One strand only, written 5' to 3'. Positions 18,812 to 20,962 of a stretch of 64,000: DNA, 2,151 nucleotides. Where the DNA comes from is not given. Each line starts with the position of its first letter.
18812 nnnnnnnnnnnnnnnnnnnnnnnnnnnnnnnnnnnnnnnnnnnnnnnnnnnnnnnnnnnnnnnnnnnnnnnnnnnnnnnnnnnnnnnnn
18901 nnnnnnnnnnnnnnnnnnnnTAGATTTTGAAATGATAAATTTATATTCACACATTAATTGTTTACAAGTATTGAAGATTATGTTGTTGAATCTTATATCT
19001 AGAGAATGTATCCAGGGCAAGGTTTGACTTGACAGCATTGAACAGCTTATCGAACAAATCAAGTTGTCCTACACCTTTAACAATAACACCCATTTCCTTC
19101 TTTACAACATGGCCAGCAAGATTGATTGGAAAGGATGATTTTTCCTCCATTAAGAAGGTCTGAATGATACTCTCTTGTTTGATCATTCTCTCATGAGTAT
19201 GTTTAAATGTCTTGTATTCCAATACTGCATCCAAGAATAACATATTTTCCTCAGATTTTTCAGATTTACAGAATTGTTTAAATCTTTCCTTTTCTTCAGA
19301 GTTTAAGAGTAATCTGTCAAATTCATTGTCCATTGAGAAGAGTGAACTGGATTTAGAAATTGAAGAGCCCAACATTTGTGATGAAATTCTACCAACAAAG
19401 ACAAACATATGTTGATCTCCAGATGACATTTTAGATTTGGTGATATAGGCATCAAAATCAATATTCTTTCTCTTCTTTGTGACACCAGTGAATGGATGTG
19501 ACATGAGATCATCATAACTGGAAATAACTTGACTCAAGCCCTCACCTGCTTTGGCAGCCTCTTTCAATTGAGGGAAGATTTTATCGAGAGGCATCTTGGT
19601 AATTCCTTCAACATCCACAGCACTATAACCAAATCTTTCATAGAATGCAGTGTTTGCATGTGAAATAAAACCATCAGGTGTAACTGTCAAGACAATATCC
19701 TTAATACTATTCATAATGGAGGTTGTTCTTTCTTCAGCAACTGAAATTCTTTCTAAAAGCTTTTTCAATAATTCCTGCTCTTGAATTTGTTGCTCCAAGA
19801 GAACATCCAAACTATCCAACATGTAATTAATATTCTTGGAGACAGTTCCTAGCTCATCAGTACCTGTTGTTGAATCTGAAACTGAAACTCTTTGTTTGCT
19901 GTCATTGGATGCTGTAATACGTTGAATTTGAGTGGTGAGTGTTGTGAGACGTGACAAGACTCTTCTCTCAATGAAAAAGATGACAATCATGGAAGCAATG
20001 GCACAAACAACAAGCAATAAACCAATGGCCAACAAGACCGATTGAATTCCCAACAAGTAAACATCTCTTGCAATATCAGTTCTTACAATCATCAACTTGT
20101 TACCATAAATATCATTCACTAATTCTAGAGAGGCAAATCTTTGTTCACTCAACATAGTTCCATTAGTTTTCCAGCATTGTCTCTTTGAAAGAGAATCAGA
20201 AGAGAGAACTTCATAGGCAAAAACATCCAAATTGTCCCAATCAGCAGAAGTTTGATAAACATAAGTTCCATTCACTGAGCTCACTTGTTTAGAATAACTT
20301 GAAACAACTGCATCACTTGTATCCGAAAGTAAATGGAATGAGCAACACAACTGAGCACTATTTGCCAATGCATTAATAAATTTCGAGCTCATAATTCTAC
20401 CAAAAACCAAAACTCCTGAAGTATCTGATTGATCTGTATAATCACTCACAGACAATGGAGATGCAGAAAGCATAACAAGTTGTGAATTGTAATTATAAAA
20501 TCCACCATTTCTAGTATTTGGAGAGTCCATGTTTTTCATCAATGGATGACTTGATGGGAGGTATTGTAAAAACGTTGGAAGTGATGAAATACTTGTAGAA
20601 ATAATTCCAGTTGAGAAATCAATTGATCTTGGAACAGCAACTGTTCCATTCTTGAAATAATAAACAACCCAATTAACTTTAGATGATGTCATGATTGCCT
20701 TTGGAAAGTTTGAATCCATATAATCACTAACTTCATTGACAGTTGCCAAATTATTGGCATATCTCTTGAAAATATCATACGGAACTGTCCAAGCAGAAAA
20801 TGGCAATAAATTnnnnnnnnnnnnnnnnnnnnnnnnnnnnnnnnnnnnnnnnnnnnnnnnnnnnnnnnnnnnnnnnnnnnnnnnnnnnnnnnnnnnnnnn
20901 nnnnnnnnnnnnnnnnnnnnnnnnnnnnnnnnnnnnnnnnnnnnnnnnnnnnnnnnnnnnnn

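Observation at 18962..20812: Bacterial-style sensor module (ectodomain, TM, coiled coil, PAS) fused to a eukaryotic RGS output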

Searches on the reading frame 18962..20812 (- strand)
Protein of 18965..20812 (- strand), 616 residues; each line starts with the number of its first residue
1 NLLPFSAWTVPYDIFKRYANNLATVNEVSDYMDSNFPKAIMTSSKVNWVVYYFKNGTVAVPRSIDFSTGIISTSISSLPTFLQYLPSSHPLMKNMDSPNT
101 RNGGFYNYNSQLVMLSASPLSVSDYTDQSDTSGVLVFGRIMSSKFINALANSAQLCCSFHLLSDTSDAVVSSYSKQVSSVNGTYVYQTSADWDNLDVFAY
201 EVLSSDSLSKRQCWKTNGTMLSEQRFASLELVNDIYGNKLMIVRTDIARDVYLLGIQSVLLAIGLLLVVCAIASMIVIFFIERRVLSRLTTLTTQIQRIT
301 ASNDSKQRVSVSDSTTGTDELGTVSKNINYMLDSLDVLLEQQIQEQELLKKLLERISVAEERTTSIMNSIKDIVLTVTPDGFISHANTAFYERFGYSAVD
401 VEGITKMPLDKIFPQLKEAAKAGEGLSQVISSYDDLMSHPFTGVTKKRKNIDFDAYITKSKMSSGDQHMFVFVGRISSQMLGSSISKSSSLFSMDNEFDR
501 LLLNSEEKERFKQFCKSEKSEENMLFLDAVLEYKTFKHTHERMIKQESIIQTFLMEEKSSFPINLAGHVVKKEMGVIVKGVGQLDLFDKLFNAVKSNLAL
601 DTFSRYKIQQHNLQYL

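Call 3: search_protein_families(library=pfam, proteins=[window:18962-20806:-], max_evalue=1)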
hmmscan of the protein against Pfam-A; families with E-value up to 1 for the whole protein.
window:18962-20806:- (614 aa): 12 families
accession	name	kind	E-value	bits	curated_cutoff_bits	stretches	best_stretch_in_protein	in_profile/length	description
PF00615.24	RGS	-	1.8e-13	51.3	23.9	1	496-605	2-109/117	Regulator of G protein signaling domain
PF05228.19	CHASE4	-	1.3e-11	45.3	26.2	1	27-158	31-140/140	CHASE4 domain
PF00672.30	HAMP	-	7.2e-06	26.7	25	1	279-333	2-51/53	HAMP domain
PF00989.32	PAS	-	0.00043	20.7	22.6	1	363-413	5-53/113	PAS fold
PF13188.13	PAS_8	-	0.00048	20.4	21.8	1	359-414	1-50/65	PAS domain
PF13426.13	PAS_9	-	0.013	16.2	27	1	370-411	2-40/103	PAS domain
PF20813.2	FhbB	-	0.016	15.9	27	0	141-185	11-52/80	Factor H binding protein B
PF13974.11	YebO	-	0.036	14.7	27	1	328-363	26-61/80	YebO-like protein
PF23321.1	R1_ABCA1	-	0.051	14.1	27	1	15-53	9-47/75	ABCA1-like, C-terminal R1 regulatory domain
PF09412.15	XendoU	-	0.13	11.9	32.3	1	491-546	55-110/262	Endoribonuclease XendoU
PF08448.16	PAS_4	-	0.27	11.9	23.1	1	366-402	2-38/110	PAS fold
PF03127.19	GAT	-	0.3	11.8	31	0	327-369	8-48/77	GAT domain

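Call 16: search_solved_structures(query=window:18965-20812:-, max_evalue=1, show_alignments=3)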
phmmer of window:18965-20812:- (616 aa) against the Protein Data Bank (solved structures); distinct sequences matched with E-value up to 1: 31.
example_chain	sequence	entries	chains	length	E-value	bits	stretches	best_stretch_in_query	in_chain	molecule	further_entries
2dlr_A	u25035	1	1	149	8.1e-06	28.2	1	494-606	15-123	Regulator of G-protein signaling 10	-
2ihb_B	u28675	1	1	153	1.1e-05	27.7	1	494-606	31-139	Regulator of G-protein signalling 10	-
2i59_A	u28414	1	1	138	1.9e-05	27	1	498-606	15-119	Regulator of G-protein signaling 10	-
2crp_A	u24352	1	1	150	6.2e-05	25.2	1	495-610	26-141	Regulator of G-protein signaling 5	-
2dlv_A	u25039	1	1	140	9.8e-05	24.6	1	492-606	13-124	Regulator of G-protein signaling 18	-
2jm5_A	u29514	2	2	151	0.00026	23.2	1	495-606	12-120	Regulator of G-protein signaling 18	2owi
1cmz_A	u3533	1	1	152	0.076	15.1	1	485-543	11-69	PROTEIN (GAIP (G-ALPHA INTERACTING) PROTEIN)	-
2v4z_B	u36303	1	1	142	0.093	14.8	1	496-564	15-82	REGULATOR OF G-PROTEIN SIGNALING 2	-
2c1w_A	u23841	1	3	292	0.12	14.5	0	498-547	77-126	ENDOU PROTEIN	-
5do9_B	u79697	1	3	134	0.13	14.3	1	496-565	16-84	Regulator of G-protein signaling 8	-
2ebz_A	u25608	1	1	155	0.14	14.2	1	491-568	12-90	Regulator of G-protein signaling 12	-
2ode_B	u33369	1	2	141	0.15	14.1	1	496-565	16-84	Regulator of G-protein signaling 8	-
2ihd_A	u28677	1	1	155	0.16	14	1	496-565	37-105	Regulator of G-protein signaling 8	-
2bv1_A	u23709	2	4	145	0.17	13.9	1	487-558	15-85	REGULATOR OF G-PROTEIN SIGNALLING 1 | Regulator of G-protein signaling 1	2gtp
8jpb_G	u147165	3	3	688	0.27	13.2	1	510-606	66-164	Beta-adrenergic receptor kinase 1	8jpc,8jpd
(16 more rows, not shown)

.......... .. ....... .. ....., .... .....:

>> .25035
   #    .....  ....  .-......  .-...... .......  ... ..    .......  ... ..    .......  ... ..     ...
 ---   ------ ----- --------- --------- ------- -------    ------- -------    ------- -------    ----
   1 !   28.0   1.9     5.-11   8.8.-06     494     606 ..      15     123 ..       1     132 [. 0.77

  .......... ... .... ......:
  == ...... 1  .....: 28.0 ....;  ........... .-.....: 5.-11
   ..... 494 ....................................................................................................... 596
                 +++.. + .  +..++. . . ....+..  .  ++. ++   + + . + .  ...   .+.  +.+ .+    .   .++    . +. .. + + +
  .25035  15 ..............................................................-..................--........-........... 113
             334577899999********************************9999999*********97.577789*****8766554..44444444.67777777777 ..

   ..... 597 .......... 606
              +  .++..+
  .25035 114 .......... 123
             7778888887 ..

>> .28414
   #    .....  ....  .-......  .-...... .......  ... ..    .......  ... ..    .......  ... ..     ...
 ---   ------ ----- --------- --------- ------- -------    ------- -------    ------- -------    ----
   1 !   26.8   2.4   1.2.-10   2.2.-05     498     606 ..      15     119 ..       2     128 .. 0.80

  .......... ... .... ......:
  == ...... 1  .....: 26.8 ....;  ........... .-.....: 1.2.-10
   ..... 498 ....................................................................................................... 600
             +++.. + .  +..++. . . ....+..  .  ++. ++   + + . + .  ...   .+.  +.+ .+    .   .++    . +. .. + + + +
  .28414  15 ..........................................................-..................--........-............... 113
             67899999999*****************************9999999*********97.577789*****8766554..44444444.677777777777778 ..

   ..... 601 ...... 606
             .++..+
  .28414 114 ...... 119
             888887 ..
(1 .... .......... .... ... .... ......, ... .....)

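Call 18: search_solved_structures(query=A1, max_evalue=1, show_alignments=0)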
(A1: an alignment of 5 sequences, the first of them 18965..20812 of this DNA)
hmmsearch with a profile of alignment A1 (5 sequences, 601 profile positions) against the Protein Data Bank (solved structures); distinct sequences matched with E-value up to 1: 33.
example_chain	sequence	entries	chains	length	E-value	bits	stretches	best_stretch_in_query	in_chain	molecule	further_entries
2dlr_A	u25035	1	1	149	1.8e-08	36.7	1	480-592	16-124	Regulator of G-protein signaling 10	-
2ihb_B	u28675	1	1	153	2.1e-08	36.5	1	479-592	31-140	Regulator of G-protein signalling 10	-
2i59_A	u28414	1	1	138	6.5e-08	34.8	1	482-592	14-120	Regulator of G-protein signaling 10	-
2dlv_A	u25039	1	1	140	1.7e-06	30.2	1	480-592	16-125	Regulator of G-protein signaling 18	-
2jm5_A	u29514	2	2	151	2.8e-06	29.4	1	481-592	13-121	Regulator of G-protein signaling 18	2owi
2crp_A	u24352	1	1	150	4.9e-06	28.7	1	477-591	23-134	Regulator of G-protein signaling 5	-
6am3_X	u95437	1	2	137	2.9e-05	26.1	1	473-523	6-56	Regulator of G-protein signaling 17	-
1zv4_X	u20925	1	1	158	2.9e-05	26.1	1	472-522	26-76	Regulator of G-protein signaling 17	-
1cmz_A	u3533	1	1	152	0.00016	23.6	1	470-526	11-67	PROTEIN (GAIP (G-ALPHA INTERACTING) PROTEIN)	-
2ik8_B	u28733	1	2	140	0.00066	21.6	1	475-591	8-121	Regulator of G-protein signaling 16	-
2bv1_A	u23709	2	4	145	0.00068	21.6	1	473-591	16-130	REGULATOR OF G-PROTEIN SIGNALLING 1 | Regulator of G-protein signaling 1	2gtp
2bt2_A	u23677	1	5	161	0.00082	21.3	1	474-591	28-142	REGULATOR OF G-PROTEIN SIGNALING 16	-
5do9_B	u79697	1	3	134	0.0014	20.5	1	481-593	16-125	Regulator of G-protein signaling 8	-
2ode_B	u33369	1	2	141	0.0016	20.4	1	481-593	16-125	Regulator of G-protein signaling 8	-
2ihd_A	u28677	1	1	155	0.0021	19.9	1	481-593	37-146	Regulator of G-protein signaling 8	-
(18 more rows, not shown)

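Call 30: find_homologous_proteins(query=A1, max_evalue=0.001)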
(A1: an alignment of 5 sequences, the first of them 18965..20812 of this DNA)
Query A1 (5 sequences) (616 aa, profile of the alignment): 5 proteins with E <= 0.001 among 8000 candidates.
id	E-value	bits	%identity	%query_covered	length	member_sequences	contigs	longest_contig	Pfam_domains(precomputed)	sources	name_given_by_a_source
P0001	0.0e+0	1222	100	100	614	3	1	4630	PF00672.31,PF00615.25,PF05228.20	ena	-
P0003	0.0e+0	1214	68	99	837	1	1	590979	PF00615.25,PF05228.20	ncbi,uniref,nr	ncbi:hypothetical protein C9374_006285 [Naegleria lovaniensis]|uniref:PAS domain-containing protein 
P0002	0.0e+0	1210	91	95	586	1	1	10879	PF00672.31,PF00615.25,PF05228.20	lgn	-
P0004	0.0e+0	1204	69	94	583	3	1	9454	PF00615.25,PF05228.20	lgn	-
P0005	0.0e+0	1172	64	95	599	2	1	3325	PF00615.25,PF05228.20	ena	-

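Call 31: search_protein_representatives(alignment_id=A1)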
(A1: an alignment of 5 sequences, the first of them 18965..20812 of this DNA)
Query: 5 sequences, 601 profile positions. Proteins with E-value up to 0.001 (for the whole library): 3997; up to 1e-10: 1022; up to 1e-30: 50. The best 150 are listed.
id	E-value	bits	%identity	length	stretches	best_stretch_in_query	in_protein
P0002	0.0e+00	1210.2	-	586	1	17-600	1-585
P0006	5.9e-139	480.9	-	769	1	11-600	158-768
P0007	5.9e-135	467.6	-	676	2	9-412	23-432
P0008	1.7e-110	386.8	-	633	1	11-591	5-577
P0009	1.3e-89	317.9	-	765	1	9-595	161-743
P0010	1.9e-88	314.1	-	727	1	10-591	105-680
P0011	3.3e-78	280.2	-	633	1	13-592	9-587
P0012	1.1e-72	262.0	-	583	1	31-592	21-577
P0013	1.7e-72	261.4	-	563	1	78-587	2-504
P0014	4.0e-72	260.1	-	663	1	11-581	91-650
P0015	5.9e-71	256.3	-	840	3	13-376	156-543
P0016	6.2e-69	249.6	-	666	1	71-596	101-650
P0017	4.0e-68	246.9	-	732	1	3-592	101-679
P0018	1.1e-65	238.8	-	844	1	13-592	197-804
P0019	1.1e-62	229.0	-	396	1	208-592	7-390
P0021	1.6e-60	221.8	-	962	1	7-596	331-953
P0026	7.1e-58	213.1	-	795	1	10-596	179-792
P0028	1.6e-57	211.9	-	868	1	9-592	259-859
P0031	9.3e-55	202.8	-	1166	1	26-596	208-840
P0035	1.6e-50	188.8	-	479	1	30-338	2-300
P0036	5.3e-47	177.2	-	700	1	4-592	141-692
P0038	1.9e-45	172.1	-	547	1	15-339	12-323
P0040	2.9e-44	168.1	-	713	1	12-340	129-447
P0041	5.4e-44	167.2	-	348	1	5-347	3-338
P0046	2.5e-36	141.9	-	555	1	14-391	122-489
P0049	4.9e-33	131.1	-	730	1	13-596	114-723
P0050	6.1e-33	130.7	-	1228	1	8-253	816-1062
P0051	6.5e-33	130.7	-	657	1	10-340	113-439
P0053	2.7e-31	125.3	-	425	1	328-599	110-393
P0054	6.8e-31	124.0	-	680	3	209-378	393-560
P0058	2.0e-28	115.8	-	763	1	329-592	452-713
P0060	9.7e-28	113.6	-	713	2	433-596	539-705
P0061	1.4e-26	109.7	-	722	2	334-594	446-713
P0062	9.6e-26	107.0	-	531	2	206-338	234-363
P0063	1.9e-25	106.0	-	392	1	61-363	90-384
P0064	8.4e-25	103.9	-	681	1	330-594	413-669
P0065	1.1e-24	103.4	-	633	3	60-289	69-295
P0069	1.8e-23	99.5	-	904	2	205-383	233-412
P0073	1.1e-22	96.9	-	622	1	11-386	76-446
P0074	5.7e-22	94.5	-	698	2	477-597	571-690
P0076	9.1e-22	93.9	-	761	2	436-595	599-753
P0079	1.7e-21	93.0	-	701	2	329-598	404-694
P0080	2.4e-21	92.5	-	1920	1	15-343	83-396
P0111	3.5e-19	85.3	-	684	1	329-596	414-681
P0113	3.7e-19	85.2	-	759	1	334-596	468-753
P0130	1.8e-18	83.0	-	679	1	320-596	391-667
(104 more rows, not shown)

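Call 33: list_cluster_members(proteins=[P0006, P0007, P0009, P0010, P0015, P0018, P0021, P0031, P0040, P0058])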
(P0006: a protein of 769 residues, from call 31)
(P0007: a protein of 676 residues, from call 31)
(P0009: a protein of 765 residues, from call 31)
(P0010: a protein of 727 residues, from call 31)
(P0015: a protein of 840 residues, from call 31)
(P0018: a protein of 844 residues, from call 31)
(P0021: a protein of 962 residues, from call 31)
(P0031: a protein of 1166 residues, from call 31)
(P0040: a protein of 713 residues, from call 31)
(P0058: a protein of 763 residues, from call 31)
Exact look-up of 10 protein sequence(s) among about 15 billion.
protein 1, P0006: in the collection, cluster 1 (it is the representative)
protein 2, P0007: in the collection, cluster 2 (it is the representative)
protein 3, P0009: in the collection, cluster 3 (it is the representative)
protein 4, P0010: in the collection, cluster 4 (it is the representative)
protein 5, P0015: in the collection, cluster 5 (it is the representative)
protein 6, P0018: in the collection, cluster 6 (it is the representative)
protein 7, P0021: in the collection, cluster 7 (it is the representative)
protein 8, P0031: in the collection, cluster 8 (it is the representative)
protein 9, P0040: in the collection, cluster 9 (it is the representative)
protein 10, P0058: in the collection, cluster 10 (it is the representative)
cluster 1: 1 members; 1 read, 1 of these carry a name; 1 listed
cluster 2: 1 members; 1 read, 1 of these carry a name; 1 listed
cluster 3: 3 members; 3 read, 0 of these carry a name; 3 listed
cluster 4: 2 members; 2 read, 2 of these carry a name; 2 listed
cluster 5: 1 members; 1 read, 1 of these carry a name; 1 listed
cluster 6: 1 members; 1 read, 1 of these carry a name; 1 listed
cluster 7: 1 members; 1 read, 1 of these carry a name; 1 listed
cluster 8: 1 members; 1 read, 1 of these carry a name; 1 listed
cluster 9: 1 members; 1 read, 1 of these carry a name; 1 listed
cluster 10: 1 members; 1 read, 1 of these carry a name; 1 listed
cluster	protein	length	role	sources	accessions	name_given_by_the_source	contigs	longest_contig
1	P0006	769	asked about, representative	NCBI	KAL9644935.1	hypothetical protein ABK040_004429 [Willaertia magna]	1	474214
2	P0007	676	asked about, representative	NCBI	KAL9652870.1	hypothetical protein ABK040_010902 [Willaertia magna]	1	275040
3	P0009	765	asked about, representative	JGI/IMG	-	-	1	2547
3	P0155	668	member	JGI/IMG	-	-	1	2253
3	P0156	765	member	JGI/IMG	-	-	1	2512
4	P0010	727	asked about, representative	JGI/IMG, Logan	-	PAS domain S-box-containing protein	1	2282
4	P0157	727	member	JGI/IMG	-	PAS domain S-box-containing protein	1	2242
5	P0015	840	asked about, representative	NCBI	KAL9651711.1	hypothetical protein ABK040_009326 [Willaertia magna]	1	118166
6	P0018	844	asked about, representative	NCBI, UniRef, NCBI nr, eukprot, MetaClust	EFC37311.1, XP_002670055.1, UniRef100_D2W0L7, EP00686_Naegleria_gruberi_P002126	predicted protein [Naegleria gruberi] | Predicted protein n=1 Tax=Naegleria gruberi TaxID=5762 RepID=D2W0L7_NAEGR | uncharacterized protein NAEGRDRAFT_74903 [Naegleria gruberi]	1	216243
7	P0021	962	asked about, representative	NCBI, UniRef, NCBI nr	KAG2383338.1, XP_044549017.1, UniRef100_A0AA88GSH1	hypothetical protein C9374_004675 [Naegleria lovaniensis] | HAMP domain-containing protein n=1 Tax=Naegleria lovaniensis TaxID=51637 ... | uncharacterized protein C9374_004675 [Naegleria lovaniensis]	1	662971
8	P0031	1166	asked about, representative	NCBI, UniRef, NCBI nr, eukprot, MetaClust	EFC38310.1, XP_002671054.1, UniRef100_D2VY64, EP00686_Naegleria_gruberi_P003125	RGS domain-containing protein [Naegleria gruberi] | RGS domain-containing protein n=1 Tax=Naegleria gruberi TaxID=5762 RepID=D2VY64_NAEGR | XP_002671054.1 RGS domain-containing protein [Naegleria gruberi strain NEG-M]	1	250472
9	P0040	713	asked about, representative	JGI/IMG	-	adenylate cyclase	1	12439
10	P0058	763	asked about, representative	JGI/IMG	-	CHASE1-domain containing sensor protein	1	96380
